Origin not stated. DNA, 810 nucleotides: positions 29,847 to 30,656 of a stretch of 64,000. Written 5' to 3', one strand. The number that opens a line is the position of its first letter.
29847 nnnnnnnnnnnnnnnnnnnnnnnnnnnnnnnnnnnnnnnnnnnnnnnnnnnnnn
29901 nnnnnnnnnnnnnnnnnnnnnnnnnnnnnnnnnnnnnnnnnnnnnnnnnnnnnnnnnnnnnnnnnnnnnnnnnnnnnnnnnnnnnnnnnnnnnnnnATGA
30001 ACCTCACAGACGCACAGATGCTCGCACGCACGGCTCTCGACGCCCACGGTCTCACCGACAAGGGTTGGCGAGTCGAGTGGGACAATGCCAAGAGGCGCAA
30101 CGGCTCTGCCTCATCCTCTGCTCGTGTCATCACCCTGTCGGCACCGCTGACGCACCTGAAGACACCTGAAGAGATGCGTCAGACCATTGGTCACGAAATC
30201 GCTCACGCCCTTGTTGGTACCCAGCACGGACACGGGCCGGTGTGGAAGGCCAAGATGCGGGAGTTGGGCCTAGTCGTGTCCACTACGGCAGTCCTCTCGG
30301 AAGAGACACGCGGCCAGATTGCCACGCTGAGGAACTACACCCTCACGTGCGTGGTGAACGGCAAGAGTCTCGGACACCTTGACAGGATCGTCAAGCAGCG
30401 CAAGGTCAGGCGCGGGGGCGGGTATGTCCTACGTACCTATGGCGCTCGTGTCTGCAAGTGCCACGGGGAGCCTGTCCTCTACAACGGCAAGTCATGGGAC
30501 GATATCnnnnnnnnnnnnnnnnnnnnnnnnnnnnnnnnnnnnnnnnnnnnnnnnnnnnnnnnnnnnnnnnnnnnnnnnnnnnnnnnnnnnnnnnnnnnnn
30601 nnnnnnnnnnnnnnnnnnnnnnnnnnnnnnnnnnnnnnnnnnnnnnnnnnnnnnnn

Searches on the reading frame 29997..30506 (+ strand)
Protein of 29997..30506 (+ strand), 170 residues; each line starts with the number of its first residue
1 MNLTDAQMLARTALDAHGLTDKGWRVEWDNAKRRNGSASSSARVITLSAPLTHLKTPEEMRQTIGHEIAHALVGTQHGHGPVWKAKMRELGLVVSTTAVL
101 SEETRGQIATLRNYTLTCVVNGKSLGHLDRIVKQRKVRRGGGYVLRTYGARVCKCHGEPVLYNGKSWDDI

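Call 9: search_protein_families(library=pfam, proteins=[window:29997-30506:+], max_evalue=0.001)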
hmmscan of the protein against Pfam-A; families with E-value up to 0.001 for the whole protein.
window:29997-30506:+ (170 aa): 1 family
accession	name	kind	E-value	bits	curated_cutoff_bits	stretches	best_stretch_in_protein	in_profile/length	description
PF10263.15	SprT-like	-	5.1e-13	49.3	25.6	1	20-93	17-98/108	SprT-like family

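Call 53: search_dna_similar(query=window:29997-30506:+, collection=phages, mode=protein, max_rows=12, max_evalue=0.001)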
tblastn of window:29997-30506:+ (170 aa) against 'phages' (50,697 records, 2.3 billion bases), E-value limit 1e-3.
Records with a match: 913; places in all: 916; records where one place covers at least 80% of the query: 13.
Best place of each record, by identity: <60% 913.
By first word of the organism name: Mycobacterium 437; Pseudomonas 127; Klebsiella 126; Streptomyces 70; Gordonia 54; Vibrio 46; Citrobacter 10; Yersinia 8; Escherichia 6; Microbacterium 4; and 16 more.
By host as written in the record: Mycobacterium smegmatis mc2 155 336; Mycobacterium smegmatis mc#155 59; Klebsiella pneumoniae 59; - 49; Pseudomonas aeruginosa 48; Streptomyces griseus ATCC 10137 30; Pseudomonas aeruginosa PAO1 23; Gordonia terrae 3612 21; and 132 more.
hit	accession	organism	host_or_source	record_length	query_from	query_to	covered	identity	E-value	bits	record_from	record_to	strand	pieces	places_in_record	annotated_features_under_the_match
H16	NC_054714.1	Mycobacterium phage Phabba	Mycobacterium smegmatis mc2 155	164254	1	155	91%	37.2%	1e-14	76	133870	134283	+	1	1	protease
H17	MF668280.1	Mycobacterium phage Phabba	Mycobacterium smegmatis mc2 155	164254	1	155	91%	37.2%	1e-14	76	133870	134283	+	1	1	protease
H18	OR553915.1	Gordonia phage Nodigi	Gordonia rubripertincta NRRL B-16540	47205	1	157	92%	36.3%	1e-14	76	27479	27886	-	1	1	40: SprT-like protease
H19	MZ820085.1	Mycobacterium phage ScoobyDoobyDoo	Mycobacterium smegmatis mc2 155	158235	1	162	95%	34.0%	2e-13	73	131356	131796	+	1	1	227: SprT-like protease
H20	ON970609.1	Gordonia phage Hexbug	Gordonia rubripertincta NRRL B-16540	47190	1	157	92%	35.0%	3e-13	72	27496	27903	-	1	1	40: SprT-like protease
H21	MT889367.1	Gordonia phage Orla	Gordonia rubripertincta NRRL B-16540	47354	1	157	92%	34.6%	4e-13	72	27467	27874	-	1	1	40: SprT-like protease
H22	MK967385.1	Gordonia phage SheckWes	Gordonia rubripertincta NRRL B-16540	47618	11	155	85%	35.4%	8e-15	76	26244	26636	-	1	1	37: hypothetical protein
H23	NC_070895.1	Gordonia phage SheckWes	Gordonia rubripertincta NRRL B-16540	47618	11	155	85%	35.4%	8e-15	76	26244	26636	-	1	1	37: hypothetical protein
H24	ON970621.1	Gordonia phage Button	Gordonia rubripertincta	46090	1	140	82%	36.4%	1e-11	67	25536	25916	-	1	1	35: SprT-like protease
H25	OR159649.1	Gordonia phage Jamzy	Gordonia rubripertincta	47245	1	140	82%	36.4%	1e-11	67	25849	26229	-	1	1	37: SprT-like protease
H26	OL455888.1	Gordonia phage GiKK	Gordonia rubripertincta NRRL B-16540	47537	1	140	82%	36.4%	1e-11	67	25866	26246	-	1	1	37: SprT-like protease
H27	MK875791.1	Gordonia phage Yakult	Gordonia terrae 3612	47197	1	140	82%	36.4%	1e-11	67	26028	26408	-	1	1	36: SprT-like protease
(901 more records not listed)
